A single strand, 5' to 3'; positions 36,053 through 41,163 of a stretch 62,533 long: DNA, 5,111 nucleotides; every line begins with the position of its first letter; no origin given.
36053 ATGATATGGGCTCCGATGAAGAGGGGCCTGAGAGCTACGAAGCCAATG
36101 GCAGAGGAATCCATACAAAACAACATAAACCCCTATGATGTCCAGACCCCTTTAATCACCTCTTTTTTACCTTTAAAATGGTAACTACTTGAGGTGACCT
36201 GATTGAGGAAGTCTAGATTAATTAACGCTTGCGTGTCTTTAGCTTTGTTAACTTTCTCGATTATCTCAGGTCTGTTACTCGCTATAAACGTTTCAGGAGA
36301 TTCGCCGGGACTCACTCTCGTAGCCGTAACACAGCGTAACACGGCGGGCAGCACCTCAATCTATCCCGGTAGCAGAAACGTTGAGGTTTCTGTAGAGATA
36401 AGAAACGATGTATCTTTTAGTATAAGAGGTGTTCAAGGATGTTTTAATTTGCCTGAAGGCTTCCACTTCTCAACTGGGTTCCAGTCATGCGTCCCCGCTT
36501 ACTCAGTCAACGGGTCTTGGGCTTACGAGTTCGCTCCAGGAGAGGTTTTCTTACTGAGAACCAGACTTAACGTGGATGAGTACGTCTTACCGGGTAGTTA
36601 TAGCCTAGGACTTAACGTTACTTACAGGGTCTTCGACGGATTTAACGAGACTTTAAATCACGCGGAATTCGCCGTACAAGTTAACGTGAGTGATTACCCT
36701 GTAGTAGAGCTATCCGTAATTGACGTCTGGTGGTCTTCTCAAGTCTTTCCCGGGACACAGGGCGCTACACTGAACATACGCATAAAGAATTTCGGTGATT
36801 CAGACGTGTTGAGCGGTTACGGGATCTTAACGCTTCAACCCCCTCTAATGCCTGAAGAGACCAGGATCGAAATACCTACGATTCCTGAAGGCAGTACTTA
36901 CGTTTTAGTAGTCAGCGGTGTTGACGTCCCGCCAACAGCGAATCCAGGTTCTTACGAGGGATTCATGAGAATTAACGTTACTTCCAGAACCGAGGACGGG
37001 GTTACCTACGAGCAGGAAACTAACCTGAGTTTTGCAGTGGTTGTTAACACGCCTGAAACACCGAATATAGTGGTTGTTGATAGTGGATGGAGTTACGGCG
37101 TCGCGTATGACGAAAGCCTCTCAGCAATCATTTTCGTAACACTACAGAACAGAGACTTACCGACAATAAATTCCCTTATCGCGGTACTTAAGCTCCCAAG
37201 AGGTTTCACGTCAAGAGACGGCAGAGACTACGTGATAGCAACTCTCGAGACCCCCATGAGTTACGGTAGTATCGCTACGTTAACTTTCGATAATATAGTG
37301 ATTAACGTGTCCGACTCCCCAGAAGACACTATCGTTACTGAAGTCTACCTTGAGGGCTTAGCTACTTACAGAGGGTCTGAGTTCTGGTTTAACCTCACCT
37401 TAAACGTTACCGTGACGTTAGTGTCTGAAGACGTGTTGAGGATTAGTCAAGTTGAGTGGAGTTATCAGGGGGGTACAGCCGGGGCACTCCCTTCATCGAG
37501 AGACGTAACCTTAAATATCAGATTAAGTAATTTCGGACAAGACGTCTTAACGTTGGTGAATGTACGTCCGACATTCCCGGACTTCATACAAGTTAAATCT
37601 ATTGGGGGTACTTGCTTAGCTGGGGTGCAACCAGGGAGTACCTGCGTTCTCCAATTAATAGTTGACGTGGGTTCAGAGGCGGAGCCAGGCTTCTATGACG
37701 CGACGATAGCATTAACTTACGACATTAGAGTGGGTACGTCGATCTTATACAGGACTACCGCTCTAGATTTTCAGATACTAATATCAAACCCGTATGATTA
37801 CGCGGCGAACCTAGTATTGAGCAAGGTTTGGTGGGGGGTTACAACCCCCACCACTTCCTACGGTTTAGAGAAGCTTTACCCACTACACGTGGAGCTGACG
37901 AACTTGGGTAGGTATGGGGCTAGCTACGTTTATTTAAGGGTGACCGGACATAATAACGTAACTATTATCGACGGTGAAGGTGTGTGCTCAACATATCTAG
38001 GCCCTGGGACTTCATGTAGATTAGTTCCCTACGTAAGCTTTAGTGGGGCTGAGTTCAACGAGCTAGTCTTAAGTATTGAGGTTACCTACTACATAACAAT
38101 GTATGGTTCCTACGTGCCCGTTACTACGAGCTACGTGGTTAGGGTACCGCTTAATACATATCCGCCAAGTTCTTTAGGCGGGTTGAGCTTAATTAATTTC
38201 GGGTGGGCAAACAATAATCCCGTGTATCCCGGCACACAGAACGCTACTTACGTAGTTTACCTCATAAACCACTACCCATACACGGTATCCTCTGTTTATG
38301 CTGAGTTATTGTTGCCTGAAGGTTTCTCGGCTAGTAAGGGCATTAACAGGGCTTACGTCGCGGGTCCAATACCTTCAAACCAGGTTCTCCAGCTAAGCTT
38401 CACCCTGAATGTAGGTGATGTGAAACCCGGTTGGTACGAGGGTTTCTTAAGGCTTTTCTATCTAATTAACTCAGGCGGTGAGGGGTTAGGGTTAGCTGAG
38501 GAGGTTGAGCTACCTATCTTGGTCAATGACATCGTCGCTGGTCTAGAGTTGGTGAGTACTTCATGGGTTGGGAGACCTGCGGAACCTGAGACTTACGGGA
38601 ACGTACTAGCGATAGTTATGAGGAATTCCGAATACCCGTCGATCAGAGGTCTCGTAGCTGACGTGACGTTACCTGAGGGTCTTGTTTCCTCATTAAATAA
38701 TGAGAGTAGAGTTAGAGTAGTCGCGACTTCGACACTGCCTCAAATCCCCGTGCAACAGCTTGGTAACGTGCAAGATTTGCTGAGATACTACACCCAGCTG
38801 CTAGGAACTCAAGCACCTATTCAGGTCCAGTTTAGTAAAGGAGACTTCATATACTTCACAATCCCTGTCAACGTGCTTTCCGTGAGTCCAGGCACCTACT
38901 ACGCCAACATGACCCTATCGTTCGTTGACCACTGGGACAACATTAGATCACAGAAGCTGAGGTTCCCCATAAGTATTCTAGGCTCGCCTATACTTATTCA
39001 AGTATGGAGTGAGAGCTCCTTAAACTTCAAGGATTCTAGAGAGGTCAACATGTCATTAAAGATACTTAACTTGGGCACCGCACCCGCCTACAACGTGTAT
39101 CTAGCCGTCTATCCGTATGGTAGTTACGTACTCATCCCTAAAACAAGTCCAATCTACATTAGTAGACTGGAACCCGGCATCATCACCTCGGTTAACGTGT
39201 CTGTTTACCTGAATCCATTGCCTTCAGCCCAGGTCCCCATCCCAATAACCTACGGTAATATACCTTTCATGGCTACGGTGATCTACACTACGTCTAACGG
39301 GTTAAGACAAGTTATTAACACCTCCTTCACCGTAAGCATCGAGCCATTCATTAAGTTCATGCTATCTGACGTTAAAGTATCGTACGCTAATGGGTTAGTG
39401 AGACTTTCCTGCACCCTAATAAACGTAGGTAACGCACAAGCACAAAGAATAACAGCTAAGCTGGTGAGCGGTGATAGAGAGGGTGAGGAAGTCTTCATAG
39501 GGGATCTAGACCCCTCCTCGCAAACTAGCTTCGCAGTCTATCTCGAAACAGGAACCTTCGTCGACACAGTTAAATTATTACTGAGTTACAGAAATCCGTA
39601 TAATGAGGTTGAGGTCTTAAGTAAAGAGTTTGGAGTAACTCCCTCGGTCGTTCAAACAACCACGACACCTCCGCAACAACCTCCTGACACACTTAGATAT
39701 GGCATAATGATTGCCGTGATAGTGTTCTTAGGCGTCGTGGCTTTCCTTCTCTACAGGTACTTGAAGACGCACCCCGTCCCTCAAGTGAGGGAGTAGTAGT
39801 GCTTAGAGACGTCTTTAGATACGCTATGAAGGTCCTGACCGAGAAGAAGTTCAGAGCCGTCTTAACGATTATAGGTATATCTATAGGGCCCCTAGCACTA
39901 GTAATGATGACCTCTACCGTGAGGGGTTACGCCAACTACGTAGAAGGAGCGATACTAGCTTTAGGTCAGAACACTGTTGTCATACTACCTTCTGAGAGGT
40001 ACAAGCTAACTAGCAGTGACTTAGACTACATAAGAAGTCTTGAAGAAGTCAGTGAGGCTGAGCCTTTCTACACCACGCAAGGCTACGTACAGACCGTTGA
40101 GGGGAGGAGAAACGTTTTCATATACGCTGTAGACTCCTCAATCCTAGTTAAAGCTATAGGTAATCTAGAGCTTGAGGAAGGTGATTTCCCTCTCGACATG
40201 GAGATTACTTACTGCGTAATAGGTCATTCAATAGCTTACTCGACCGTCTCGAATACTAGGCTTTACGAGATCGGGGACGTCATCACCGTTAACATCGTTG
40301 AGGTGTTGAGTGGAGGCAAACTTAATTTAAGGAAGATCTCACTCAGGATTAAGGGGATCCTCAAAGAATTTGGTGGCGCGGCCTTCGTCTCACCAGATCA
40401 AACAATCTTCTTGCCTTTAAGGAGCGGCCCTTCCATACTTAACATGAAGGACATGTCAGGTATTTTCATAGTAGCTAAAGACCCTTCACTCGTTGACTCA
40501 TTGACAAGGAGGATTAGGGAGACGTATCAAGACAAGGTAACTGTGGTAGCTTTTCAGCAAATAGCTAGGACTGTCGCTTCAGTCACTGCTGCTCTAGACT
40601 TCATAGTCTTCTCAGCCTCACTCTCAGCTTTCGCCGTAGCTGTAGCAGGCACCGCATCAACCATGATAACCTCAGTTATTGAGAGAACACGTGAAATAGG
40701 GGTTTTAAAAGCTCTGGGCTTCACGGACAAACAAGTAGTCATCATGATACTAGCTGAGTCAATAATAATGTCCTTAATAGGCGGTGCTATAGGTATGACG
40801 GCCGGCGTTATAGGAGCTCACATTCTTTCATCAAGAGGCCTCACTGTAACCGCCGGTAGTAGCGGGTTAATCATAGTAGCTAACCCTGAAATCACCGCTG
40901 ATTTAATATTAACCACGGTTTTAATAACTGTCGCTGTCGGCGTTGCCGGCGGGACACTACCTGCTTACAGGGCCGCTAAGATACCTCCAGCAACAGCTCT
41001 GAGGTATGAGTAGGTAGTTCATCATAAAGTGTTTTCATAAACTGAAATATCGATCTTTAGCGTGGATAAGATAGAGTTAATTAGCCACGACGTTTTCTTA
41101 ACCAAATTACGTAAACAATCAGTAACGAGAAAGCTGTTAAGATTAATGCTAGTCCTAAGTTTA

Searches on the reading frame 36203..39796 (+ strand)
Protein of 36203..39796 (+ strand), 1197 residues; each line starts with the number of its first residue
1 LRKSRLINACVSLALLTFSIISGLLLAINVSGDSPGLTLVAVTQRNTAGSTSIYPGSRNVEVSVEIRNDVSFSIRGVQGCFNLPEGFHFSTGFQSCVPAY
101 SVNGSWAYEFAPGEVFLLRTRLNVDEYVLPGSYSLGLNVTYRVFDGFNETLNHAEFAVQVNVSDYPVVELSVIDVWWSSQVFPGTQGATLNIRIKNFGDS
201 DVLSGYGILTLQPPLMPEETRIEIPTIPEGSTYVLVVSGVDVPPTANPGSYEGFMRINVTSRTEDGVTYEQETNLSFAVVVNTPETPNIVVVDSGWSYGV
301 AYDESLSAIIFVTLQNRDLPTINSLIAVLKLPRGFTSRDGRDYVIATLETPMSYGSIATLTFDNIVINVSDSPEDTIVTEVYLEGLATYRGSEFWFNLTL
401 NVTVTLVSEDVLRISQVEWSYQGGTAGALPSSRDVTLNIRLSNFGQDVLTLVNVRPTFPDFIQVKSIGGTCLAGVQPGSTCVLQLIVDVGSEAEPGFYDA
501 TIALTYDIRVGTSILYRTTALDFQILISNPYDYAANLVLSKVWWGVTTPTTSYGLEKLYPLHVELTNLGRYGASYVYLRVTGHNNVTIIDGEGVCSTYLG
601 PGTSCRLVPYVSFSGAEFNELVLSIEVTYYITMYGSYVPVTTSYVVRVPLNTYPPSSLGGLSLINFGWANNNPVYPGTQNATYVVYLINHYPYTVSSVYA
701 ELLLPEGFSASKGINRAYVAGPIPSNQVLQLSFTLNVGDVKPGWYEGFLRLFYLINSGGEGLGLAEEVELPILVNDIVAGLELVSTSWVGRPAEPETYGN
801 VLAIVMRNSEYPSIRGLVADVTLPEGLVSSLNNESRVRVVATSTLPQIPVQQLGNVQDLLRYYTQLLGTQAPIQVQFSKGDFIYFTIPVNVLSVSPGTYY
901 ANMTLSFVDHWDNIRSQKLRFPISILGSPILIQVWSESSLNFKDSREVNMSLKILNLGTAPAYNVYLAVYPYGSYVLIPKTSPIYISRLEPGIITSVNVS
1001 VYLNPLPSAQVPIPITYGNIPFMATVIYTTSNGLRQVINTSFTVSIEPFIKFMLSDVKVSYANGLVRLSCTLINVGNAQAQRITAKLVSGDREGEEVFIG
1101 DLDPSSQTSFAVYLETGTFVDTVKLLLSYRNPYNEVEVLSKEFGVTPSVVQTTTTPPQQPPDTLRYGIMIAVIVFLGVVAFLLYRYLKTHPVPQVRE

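Call 46: search_protein_families(library=pfam, proteins=[window:36203-39796:+], max_evalue=0.0001)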
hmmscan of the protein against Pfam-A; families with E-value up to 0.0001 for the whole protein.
window:36203-39796:+ (1197 aa): 2 families
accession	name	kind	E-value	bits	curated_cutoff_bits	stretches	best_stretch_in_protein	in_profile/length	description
PF10633.15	NPCBM_assoc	-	1.1e-07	32.4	24.4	0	433-506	5-77/78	NPCBM-associated, NEW3 domain of alpha-galactosidase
PF07705.17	CARDB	-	2.6e-07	31.2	22.7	0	943-1002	16-70/101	CARDB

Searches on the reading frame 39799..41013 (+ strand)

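Call 46: search_protein_families(library=pfam, proteins=[window:39799-41013:+], max_evalue=0.0001)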
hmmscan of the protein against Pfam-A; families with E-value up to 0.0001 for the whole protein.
window:39799-41013:+ (404 aa): 2 families
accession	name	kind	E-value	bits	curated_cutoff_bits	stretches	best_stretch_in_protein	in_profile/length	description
PF12704.14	MacB_PCD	-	2.1e-21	77.6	27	1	21-241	2-206/207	MacB-like periplasmic core domain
PF02687.27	FtsX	-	1.7e-18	67.2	25.5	1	272-397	2-120/120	FtsX-like permease C-terminal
